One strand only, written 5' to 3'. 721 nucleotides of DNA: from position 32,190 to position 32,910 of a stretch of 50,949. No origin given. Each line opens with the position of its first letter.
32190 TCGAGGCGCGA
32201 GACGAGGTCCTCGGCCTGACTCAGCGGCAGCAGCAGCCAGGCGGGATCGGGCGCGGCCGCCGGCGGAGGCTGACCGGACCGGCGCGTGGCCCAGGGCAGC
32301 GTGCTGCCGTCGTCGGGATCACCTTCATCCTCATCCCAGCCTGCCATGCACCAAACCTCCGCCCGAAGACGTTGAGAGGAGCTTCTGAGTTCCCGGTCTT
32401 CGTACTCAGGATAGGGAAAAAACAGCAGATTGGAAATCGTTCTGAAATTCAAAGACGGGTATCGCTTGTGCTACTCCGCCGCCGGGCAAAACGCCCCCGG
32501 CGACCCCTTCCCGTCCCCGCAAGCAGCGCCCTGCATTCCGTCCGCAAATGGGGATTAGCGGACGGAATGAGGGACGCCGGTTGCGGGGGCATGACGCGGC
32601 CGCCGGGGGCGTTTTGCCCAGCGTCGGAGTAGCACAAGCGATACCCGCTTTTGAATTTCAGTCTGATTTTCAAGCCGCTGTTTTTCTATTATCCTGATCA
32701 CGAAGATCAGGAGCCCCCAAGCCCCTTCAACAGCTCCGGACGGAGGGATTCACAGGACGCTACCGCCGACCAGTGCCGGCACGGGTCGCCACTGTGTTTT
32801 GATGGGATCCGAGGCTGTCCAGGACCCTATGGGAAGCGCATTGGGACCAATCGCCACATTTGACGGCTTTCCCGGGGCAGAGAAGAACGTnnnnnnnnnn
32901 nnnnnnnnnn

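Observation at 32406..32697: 290-bp degenerate palindrome forming the leader of kaiC and of a divergent DUF1612 paralog fragment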

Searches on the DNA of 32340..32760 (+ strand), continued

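Call 52: get_annotated_region(hit=H17, flank=3000)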
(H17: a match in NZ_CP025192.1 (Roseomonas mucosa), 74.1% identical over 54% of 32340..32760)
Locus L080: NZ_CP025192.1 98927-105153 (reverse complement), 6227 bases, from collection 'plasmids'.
description: Roseomonas mucosa strain AD1 plasmid unnamed4, complete sequence
organism: Roseomonas mucosa (NCBI taxid 207340)
taxonomy: Bacteria; Pseudomonadota; Alphaproteobacteria; Rhodospirillales; Acetobacteraceae; Roseomonas; Roseomonas mucosa
host: -; source: Homo sapiens,clinical, human skin, atopic dermatitis; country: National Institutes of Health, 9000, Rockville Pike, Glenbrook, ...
typing (MOB-suite, as given by PLSDB): non-mobilizable
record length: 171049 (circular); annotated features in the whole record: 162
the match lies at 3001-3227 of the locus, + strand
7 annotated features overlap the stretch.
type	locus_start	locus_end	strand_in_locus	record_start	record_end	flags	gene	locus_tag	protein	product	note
CDS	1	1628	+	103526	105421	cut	-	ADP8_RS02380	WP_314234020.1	TonB-dependent receptor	-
CDS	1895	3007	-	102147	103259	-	-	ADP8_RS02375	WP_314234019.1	helix-turn-helix domain-containing protein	-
CDS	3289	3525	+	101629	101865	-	-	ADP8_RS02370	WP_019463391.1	AbrB/MazE/SpoVT family DNA-binding domain-containing protein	-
CDS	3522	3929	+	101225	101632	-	-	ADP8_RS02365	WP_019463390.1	PIN domain-containing protein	-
CDS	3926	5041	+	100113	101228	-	-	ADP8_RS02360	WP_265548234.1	site-specific integrase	GO:0015074 - DNA integration [Evidence IEA]; GO:0006310 - DNA recombination [Evidence IEA]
CDS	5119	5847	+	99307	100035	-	-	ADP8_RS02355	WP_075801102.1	hypothetical protein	-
CDS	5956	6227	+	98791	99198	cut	-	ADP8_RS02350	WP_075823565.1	hypothetical protein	-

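Call 53: get_annotated_region(hit=H18, flank=3000)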
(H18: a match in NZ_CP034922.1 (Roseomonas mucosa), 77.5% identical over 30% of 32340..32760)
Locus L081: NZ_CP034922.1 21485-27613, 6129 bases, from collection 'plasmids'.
description: Roseomonas mucosa strain HV1 plasmid p3-HV1, complete sequence
organism: Roseomonas mucosa (NCBI taxid 207340)
taxonomy: Bacteria; Pseudomonadota; Alphaproteobacteria; Rhodospirillales; Acetobacteraceae; Roseomonas; Roseomonas mucosa
host: -; source: Homo sapiens,tissue sample,Clinical, healthy, human skin; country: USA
typing (MOB-suite, as given by PLSDB): non-mobilizable
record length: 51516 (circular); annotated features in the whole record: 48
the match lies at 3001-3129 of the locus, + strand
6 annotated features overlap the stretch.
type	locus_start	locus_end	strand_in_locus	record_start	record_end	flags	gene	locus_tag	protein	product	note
CDS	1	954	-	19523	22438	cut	-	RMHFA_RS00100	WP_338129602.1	SNF2-related protein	-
CDS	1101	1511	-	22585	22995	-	-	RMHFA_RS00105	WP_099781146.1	type II toxin-antitoxin system VapC family toxin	-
CDS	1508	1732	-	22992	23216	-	vapB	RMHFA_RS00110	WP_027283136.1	type II toxin-antitoxin system VapB family antitoxin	-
CDS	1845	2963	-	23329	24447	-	-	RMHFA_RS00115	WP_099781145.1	site-specific integrase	GO:0015074 - DNA integration [Evidence IEA]; GO:0006310 - DNA recombination [Evidence IEA]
CDS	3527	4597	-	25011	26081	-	-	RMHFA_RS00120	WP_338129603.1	DNA/RNA non-specific endonuclease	-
CDS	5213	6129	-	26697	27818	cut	-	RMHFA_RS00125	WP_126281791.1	hypothetical protein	-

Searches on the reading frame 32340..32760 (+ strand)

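Call 38: search_protein_families(library=pfam, proteins=[L002:2683-3726:-], max_evalue=0.001)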
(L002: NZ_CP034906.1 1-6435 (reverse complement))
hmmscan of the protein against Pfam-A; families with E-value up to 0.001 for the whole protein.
L002:2683-3726:- (347 aa): 0 families

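Call 58: search_protein_families(library=ncbifam, proteins=[L077:3272-4405:+], max_evalue=0.01)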
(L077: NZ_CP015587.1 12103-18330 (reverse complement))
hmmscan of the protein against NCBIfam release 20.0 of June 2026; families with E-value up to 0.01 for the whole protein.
L077:3272-4405:+ (377 aa): 7 families
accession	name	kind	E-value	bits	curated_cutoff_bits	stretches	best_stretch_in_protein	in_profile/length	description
TIGR02225.1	recomb_XerD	equivalog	7.5e-11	41.9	329.6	2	60-212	11-155/290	site-specific tyrosine recombinase XerD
NF001399.0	PRK00283.1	subfamily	1e-09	38.1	279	2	63-211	23-164/300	tyrosine recombinase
TIGR02224.1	recomb_XerC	equivalog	1.4e-07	31.2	335.15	1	60-338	11-260/295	tyrosine recombinase XerC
NF040815.2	recomb_XerA_Arch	equivalog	6.4e-07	29.2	220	1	288-353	189-252/263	site-specific tyrosine recombinase/integron integrase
NF002331.0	PRK01287.1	subfamily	2.1e-06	26.9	371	1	173-226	154-204/365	site-specific tyrosine recombinase XerC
NF003462.0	PRK05084.1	equivalog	3.1e-05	22.9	267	1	182-352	196-341/360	tyrosine recombinase XerS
NF007371.0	PRK09871.1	subfamily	0.00097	18.7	222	1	166-346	14-165/198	tyrosine-type DNA invertase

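Call 65: search_solved_structures(query=L077:3272-4405:+, max_evalue=1e-8, show_alignments=1)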
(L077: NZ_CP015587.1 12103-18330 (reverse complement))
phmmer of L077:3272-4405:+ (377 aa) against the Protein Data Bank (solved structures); distinct sequences matched with E-value up to 1e-8: 17.
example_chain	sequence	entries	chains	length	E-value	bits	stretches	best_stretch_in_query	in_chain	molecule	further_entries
7rhy_A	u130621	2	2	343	1.9e-10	43.9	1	72-357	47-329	Recombinase cre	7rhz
1xns_A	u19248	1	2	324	3.5e-10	43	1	72-357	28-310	Recombinase CRE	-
1crx_A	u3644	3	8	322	3.6e-10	43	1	72-357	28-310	Cre recombinase | Recombinase cre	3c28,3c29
1nzb_A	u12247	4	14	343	3.8e-10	42.9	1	72-357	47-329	Cre recombinase | PROTEIN (CRE RECOMBINASE) | Recombinase cre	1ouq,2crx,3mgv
1q3u_A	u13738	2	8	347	4e-10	42.9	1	72-357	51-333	Cre recombinase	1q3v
1kbu_A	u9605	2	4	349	4.1e-10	42.8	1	72-357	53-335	CRE RECOMBINASE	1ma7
1xo0_A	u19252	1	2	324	8.6e-10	41.8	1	72-357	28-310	Recombinase CRE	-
4crx_A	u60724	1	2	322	8.7e-10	41.8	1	72-357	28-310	PROTEIN (CRE RECOMBINASE)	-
3crx_A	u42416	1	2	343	9.5e-10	41.6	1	72-357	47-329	CRE RECOMBINASE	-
1drg_A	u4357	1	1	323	1.1e-09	41.4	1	72-357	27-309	CRE RECOMBINASE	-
7rhz_B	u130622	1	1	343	1.2e-09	41.3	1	72-357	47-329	Recombinase cre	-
1f44_A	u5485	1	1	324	1.2e-09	41.3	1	72-357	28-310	CRE RECOMBINASE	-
5crx_A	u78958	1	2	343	1.3e-09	41.2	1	72-357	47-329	PROTEIN (BACTERIOPHAGE P1 CRE GENE)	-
1pvq_A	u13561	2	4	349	1.8e-09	40.8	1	72-357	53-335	Recombinase cre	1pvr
1pvp_A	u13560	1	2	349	2.3e-09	40.4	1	72-357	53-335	Recombinase cre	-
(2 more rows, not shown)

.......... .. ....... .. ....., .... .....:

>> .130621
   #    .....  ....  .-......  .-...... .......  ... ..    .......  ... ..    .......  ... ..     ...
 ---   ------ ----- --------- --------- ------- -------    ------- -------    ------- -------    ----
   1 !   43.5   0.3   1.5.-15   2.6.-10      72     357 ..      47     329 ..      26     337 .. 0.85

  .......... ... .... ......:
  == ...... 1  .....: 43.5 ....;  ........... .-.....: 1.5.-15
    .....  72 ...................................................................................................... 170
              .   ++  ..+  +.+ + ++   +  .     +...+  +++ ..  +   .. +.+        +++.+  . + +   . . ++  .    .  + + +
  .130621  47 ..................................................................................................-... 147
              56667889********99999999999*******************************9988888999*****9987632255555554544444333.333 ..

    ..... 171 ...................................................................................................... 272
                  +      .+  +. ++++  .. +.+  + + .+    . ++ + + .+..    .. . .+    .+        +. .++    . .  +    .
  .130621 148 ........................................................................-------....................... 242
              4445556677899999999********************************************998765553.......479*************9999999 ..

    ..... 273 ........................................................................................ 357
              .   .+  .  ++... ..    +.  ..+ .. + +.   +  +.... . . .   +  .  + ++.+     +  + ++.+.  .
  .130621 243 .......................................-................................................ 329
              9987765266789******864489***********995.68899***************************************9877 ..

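Call 70: search_dna_similar(query=L077:3272-4405:+, collection=plasmids, mode=protein, max_evalue=1e-30, max_rows=40, rows=spread)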
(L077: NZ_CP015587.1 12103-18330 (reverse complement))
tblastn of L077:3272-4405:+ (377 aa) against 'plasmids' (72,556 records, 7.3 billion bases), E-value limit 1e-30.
Records with a match: 24; places in all: 26; records where one place covers at least 80% of the query: 17.
Best place of each record, by identity: >=99% 1; 95-99% 8; 90-95% 6; 80-90% 1; 60-80% 1; <60% 7.
By first word of the organism name: Roseomonas 17; Azospirillum 3; Skermanella 1; Indioceanicola 1; Magnetospirillum 1; Candidatus 1.
By predicted mobility (MOB-suite, as given by PLSDB): non-mobilizable 21; mobilizable 2; conjugative 1.
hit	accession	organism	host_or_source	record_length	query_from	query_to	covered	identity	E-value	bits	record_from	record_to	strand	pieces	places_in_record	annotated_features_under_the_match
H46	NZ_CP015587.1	Roseomonas gilardii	Purified bacterial strains from deep ...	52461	23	377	94%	100.0%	1e-162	511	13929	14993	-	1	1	site-specific integrase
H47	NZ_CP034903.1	Roseomonas mucosa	Homo sapiens,tissue sample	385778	23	377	94%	96.3%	5e-154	487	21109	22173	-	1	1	site-specific integrase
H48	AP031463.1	Roseomonas mucosa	Homo sapiens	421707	23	377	94%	96.3%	5e-154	487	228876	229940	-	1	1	site-specific integrase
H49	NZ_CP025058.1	Roseomonas mucosa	Homo sapiens,Clinical, healthy, human ...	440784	23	377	94%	96.3%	5e-154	487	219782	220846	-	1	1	site-specific integrase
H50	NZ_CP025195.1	Roseomonas mucosa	Homo sapiens,clinical, human skin, ...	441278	23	377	94%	96.3%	5e-154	487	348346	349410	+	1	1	site-specific integrase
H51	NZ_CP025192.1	Roseomonas mucosa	Homo sapiens,clinical, human skin, ...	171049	23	374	93%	96.0%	4e-152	481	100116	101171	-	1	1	site-specific integrase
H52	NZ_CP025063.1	Roseomonas mucosa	Homo sapiens,Clinical, healthy, human ...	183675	23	374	93%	96.0%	4e-152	481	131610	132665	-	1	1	site-specific integrase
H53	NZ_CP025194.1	Roseomonas mucosa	Homo sapiens,clinical, human skin, ...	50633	23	377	94%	95.2%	2e-152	482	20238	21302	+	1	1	site-specific integrase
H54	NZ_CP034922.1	Roseomonas mucosa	Homo sapiens,tissue sample,Clinical, ...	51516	23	377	94%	94.9%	3e-152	482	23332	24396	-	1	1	site-specific integrase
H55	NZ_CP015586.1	Roseomonas gilardii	Purified bacterial strains from deep ...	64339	23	374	93%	95.2%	1e-151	480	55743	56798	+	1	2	site-specific integrase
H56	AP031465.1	Roseomonas mucosa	Homo sapiens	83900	23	373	93%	94.9%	4e-150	476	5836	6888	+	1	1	site-specific integrase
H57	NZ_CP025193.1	Roseomonas mucosa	Homo sapiens,clinical, human skin, ...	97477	23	373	93%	94.9%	4e-150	476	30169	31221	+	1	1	site-specific integrase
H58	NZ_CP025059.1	Roseomonas mucosa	Homo sapiens,Clinical, healthy, human ...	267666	23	373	93%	94.9%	4e-150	476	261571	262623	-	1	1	site-specific integrase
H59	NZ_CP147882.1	Roseomonas mucosa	cell culture,Styx glacier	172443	23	373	93%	77.1%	3e-83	335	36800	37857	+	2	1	hypothetical protein (x2) | tyrosine-type recombinase/integrase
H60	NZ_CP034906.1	Roseomonas mucosa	Homo sapiens,tissue sample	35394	176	377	54%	93.1%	3e-94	315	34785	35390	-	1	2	site-specific integrase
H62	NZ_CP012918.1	Azospirillum brasilense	Digitaria eriantha,microbe,root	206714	72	376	81%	54.4%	1e-60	218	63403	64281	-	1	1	site-specific integrase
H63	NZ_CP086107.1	Skermanella mucosa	single cell,crude oil contaminated ...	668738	25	369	92%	45.7%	6e-54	199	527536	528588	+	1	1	site-specific integrase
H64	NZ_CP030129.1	Indioceanicola profundi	sediment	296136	72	370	79%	50.3%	8e-57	207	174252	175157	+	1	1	tyrosine-type recombinase/integrase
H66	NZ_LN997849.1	Magnetospirillum sp. XM-1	-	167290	26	375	93%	40.3%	5e-38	152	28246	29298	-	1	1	site-specific integrase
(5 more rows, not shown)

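Call 71: get_annotated_region(hit=H62, flank=1500)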
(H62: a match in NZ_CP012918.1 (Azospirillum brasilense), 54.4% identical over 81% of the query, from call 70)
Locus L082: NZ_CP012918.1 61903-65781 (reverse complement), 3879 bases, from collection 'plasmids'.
description: Azospirillum brasilense strain Sp 7 plasmid ABSP7_p4, complete sequence
organism: Azospirillum brasilense (NCBI taxid 192)
taxonomy: Bacteria; Pseudomonadota; Alphaproteobacteria; Rhodospirillales; Azospirillaceae; Azospirillum; Azospirillum brasilense
host: -; source: Digitaria eriantha,microbe,root; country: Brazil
typing (MOB-suite, as given by PLSDB): non-mobilizable
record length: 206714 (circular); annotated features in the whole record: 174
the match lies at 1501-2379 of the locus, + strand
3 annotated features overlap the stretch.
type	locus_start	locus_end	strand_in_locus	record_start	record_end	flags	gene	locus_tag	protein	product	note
CDS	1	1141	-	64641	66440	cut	-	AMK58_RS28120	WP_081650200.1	Mu transposase C-terminal domain-containing protein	-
CDS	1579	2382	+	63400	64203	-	-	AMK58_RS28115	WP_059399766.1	site-specific integrase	GO:0015074 - DNA integration [Evidence IEA]; GO:0006310 - DNA recombination [Evidence IEA]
CDS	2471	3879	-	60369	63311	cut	-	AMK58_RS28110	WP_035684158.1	winged helix-turn-helix domain-containing protein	GO:0000160 - phosphorelay signal transduction system [Evidence IEA]; GO:0006355 - regulation of DNA-templated ...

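Call 72: get_annotated_region(hit=H63, flank=1500)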
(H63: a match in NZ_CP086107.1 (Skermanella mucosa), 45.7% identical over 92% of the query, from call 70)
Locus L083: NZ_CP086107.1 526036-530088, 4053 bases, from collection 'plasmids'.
description: Skermanella mucosa strain KEMB 2255-438 plasmid pSM-1, complete sequence
organism: Skermanella mucosa (NCBI taxid 1789672)
taxonomy: Bacteria; Pseudomonadota; Alphaproteobacteria; Rhodospirillales; Azospirillaceae; Skermanella; Skermanella mucosa
host: -; source: single cell,crude oil contaminated deserts; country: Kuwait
typing (MOB-suite, as given by PLSDB): mobilizable; relaxase MOBP,MOBP
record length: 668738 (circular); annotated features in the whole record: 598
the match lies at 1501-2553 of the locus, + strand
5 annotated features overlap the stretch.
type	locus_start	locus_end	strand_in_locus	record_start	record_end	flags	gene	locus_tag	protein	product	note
CDS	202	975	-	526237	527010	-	-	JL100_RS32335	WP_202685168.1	PEP-CTERM sorting domain-containing protein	-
CDS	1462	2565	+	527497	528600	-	-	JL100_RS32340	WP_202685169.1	site-specific integrase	GO:0015074 - DNA integration [Evidence IEA]; GO:0006310 - DNA recombination [Evidence IEA]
CDS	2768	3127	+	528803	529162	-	-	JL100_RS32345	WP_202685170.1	hypothetical protein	-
CDS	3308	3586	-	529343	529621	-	-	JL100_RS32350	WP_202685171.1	HU family DNA-binding protein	GO:0030261 - chromosome condensation [Evidence IEA]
CDS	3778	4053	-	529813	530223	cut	-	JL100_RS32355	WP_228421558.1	hypothetical protein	-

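Call 73: get_annotated_region(hit=H64, flank=1500)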
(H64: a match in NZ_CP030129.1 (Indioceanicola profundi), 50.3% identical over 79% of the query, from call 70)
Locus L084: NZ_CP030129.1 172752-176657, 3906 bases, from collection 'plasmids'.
description: Indioceanicola profundi strain SCSIO 08040 plasmid unnamed3, complete sequence
organism: Indioceanicola profundi (NCBI taxid 2220096)
taxonomy: Bacteria; Pseudomonadota; Alphaproteobacteria; Rhodospirillales; Azospirillaceae; Indioceanicola; Indioceanicola profundi
host: -; source: sediment; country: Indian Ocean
typing (MOB-suite, as given by PLSDB): conjugative; relaxase MOBP; mating-pair formation MPF_T
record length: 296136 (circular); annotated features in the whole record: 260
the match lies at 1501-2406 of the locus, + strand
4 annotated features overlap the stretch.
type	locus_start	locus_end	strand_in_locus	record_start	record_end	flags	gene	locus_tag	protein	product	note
CDS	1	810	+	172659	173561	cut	-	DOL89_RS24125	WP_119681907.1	DUF4143 domain-containing protein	-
CDS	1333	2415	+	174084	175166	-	-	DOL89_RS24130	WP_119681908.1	tyrosine-type recombinase/integrase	GO:0015074 - DNA integration [Evidence IEA]; GO:0006310 - DNA recombination [Evidence IEA]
CDS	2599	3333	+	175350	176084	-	-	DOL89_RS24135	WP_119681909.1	Crp/Fnr family transcriptional regulator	GO:0006355 - regulation of DNA-templated transcription [Evidence IEA]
CDS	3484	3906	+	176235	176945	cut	-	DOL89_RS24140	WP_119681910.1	Crp/Fnr family transcriptional regulator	GO:0006355 - regulation of DNA-templated transcription [Evidence IEA]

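Call 74: get_annotated_region(hit=H66, flank=1500)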
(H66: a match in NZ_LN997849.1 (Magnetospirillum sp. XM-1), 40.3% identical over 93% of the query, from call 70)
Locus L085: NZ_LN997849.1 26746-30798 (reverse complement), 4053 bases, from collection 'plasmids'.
description: Magnetospirillum sp. XM-1 isolate XM1 plasmid II, complete sequence
organism: Magnetospirillum sp. XM-1 (NCBI taxid 1663591)
taxonomy: Bacteria; Pseudomonadota; Alphaproteobacteria; Rhodospirillales; Rhodospirillaceae; Magnetospirillum; Magnetospirillum sp. XM-1
host: -; source: -; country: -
typing (MOB-suite, as given by PLSDB): non-mobilizable
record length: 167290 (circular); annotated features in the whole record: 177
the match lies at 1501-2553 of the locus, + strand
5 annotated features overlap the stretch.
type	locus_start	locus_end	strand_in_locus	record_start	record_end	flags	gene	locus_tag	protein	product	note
CDS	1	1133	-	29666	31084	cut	-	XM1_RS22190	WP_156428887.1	hypothetical protein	-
CDS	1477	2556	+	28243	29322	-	-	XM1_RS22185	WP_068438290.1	site-specific integrase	GO:0015074 - DNA integration [Evidence IEA]; GO:0006310 - DNA recombination [Evidence IEA]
CDS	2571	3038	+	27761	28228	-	-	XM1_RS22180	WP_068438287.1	hypothetical protein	-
CDS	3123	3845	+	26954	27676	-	-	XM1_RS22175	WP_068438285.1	metallophosphoesterase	-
CDS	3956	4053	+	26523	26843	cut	-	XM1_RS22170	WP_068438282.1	hypothetical protein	-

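Call 76: search_dna_similar(query=L084:1333-2415:+, collection=plasmids, mode=protein, max_evalue=1e-15, max_rows=60, rows=spread)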
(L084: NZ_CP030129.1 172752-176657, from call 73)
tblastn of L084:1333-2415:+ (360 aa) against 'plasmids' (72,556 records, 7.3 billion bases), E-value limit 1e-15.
Records with a match: 196; places in all: 205; records where one place covers at least 80% of the query: 154.
Best place of each record, by identity: >=99% 1; 60-80% 1; <60% 194.
By first word of the organism name: Hymenobacter 31; Roseomonas 27; Methylocystis 14; Shinella 13; Azospirillum 8; Martelella 8; Mesorhizobium 7; Methylobacterium 7; Sphingopyxis 6; Rhizobium 6; and 38 more.
By predicted mobility (MOB-suite, as given by PLSDB): non-mobilizable 133; mobilizable 40; conjugative 23.
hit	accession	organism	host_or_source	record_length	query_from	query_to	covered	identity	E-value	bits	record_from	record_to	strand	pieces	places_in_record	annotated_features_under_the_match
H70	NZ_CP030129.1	Indioceanicola profundi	sediment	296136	1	360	100%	100.0%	7e-172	537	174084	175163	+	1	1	tyrosine-type recombinase/integrase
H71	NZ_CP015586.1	Roseomonas gilardii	Purified bacterial strains from deep ...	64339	6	358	98%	50.4%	3e-59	213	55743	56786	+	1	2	site-specific integrase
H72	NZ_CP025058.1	Roseomonas mucosa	Homo sapiens,Clinical, healthy, human ...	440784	9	358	97%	50.0%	8e-54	197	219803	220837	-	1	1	site-specific integrase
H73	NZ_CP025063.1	Roseomonas mucosa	Homo sapiens,Clinical, healthy, human ...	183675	55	358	84%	49.7%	9e-59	212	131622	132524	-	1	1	site-specific integrase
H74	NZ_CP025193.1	Roseomonas mucosa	Homo sapiens,clinical, human skin, ...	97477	55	355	84%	50.2%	1e-58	212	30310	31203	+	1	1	site-specific integrase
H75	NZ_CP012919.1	Azospirillum brasilense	Digitaria eriantha,microbe,root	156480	3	352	97%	40.2%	1e-38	153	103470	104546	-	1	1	site-specific integrase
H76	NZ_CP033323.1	Azospirillum brasilense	rhizosphere soil of Cynodon ...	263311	3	352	97%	40.2%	1e-38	153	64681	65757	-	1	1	site-specific integrase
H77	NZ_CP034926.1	Roseomonas mucosa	Homo sapiens,tissue sample,Clinical, ...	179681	55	358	84%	38.5%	1e-16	89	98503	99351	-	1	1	tyrosine-type recombinase/integrase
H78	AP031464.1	Roseomonas mucosa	Homo sapiens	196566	55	358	84%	38.2%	5e-16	87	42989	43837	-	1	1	site-specific integrase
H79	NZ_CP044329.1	Methylocystis rosea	-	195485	55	353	83%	36.5%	8e-25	113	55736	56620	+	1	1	tyrosine-type recombinase/integrase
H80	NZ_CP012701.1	Sphingopyxis macrogoltabida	whole organism,activated sludge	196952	55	356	84%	35.9%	1e-22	106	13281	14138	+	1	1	site-specific integrase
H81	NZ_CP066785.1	Alicyclobacillus sp. ALC3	cell culture,acid mine drainage sediment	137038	55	355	84%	35.0%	2e-30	129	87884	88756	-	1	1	site-specific integrase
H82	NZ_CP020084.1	Blastomonas fulva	Cell culture,microcystis culture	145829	55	356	84%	34.8%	7e-23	107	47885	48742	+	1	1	site-specific integrase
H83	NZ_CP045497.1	Mesorhizobium sp. INR15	pure culture,nutrient broth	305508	55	353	83%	35.2%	1e-23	109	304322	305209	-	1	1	site-specific integrase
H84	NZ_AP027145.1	Methylocystis iwaonis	-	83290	55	353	83%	35.1%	7e-24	110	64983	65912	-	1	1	tyrosine-type recombinase/integrase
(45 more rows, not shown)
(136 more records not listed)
